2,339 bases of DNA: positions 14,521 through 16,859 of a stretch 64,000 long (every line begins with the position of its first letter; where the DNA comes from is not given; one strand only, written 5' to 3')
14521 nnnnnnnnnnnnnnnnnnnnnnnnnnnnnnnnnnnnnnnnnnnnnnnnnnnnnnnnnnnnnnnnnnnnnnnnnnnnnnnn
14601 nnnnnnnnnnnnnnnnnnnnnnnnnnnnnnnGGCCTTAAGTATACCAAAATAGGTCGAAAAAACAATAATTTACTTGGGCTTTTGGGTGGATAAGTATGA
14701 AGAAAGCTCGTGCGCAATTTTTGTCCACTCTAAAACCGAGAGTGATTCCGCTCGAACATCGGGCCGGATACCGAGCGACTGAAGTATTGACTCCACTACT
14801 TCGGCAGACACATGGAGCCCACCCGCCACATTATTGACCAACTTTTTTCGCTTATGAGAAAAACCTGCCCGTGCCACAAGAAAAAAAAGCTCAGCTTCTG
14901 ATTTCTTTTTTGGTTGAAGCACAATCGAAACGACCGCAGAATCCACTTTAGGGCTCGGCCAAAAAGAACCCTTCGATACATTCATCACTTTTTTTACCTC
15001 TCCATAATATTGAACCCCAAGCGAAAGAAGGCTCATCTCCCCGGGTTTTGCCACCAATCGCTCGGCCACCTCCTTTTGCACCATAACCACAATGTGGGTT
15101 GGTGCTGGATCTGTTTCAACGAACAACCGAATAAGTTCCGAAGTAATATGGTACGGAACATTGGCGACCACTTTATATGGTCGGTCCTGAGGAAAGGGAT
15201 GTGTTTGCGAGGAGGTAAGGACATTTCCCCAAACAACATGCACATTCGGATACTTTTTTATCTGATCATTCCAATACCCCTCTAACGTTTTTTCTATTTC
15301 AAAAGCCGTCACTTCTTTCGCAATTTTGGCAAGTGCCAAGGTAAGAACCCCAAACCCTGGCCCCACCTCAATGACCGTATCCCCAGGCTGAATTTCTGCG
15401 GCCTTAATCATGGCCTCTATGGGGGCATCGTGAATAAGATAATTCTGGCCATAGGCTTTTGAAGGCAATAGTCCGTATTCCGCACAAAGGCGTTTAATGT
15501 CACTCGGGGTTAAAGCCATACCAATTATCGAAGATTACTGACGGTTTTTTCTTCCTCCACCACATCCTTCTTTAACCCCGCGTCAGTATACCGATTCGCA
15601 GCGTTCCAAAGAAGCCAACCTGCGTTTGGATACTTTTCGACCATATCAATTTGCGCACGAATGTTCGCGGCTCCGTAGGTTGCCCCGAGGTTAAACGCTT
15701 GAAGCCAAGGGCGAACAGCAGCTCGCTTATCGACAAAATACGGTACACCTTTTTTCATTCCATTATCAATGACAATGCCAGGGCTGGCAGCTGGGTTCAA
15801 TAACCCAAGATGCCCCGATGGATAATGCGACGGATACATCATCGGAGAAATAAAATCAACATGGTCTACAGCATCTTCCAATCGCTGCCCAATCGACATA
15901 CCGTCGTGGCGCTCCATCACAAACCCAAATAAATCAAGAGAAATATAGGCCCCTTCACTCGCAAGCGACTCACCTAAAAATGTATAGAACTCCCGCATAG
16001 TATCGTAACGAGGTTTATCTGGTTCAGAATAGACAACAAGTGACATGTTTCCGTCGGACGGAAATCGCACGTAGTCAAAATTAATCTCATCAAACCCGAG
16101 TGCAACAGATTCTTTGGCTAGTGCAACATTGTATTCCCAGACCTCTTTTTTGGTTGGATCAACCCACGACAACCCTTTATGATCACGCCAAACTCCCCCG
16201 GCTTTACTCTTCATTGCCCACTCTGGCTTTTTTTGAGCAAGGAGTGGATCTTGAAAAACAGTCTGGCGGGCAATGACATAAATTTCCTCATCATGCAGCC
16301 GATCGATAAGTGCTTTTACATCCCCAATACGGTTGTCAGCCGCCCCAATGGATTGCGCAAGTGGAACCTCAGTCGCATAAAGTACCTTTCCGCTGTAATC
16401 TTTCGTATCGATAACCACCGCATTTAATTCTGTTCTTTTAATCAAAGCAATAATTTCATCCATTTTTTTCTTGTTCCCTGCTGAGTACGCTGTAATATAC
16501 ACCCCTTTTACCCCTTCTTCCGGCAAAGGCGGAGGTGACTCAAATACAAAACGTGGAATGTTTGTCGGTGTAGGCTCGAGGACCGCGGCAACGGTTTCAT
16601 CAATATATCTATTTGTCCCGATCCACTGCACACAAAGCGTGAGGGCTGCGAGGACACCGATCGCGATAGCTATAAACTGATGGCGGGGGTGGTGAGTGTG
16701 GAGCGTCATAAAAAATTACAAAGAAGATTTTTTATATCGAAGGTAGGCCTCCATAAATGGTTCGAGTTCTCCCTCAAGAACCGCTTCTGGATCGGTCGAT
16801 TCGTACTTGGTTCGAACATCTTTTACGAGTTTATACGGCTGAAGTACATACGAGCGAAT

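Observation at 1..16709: Giant-protein envelope locus: TSP3-repeat anchor, a 3042-aa Cys-rich secreted protein and a 1030-aa VirB6-like membrane/coiled-coil protein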

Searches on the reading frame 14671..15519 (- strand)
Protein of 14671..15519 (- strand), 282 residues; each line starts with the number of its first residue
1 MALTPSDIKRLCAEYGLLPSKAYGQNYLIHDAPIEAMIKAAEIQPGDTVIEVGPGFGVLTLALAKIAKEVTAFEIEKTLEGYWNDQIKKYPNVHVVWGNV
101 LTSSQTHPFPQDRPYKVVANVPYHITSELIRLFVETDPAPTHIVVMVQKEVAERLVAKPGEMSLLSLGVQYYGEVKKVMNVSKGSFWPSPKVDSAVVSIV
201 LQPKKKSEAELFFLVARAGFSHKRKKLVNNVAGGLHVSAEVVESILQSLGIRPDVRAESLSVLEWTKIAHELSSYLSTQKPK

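Call 8: search_protein_families(library=pfam, proteins=[window:14671-15519:-], max_evalue=0.1)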
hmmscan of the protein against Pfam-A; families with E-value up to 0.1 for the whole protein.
window:14671-15519:- (282 aa): 4 families
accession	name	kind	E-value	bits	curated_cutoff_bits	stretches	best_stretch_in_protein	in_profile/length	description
PF00398.26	RrnaAD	-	5.1e-50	170.4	24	1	21-272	6-261/263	Ribosomal RNA adenine dimethylase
PF13649.12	Methyltransf_25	-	0.0093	17.1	27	1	49-125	1-77/97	Methyltransferase domain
PF01135.25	PCMT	-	0.023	14.9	20.3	1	36-80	64-109/210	Protein-L-isoaspartate(D-aspartate) O-methyltransferase (PCMT)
PF05175.20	MTS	-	0.036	14.2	23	1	42-127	28-112/170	Methyltransferase small domain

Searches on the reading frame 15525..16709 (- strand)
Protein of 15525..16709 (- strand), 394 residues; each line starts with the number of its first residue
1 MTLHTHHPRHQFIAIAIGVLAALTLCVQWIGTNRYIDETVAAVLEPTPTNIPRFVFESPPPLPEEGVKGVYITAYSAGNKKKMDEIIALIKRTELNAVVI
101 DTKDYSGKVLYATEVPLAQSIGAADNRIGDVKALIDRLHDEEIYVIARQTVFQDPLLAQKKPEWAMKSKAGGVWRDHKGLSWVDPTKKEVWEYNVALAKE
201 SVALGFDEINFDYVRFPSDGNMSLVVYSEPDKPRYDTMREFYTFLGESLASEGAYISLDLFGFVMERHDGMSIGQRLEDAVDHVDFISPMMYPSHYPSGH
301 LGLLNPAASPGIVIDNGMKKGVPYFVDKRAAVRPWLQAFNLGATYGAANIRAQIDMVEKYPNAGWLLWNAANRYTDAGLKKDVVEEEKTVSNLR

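Call 8: search_protein_families(library=pfam, proteins=[window:15525-16709:-], max_evalue=0.1)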
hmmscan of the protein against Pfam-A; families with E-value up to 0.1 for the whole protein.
window:15525-16709:- (394 aa): 2 families
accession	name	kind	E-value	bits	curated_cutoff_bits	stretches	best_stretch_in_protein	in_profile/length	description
PF13200.12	DUF4015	-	7.2e-103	344.4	27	1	69-374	1-313/313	Putative glycosyl hydrolase domain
PF14871.12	GHL6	-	8.3e-09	36.2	35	1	84-178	3-90/132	Hypothetical glycosyl hydrolase 6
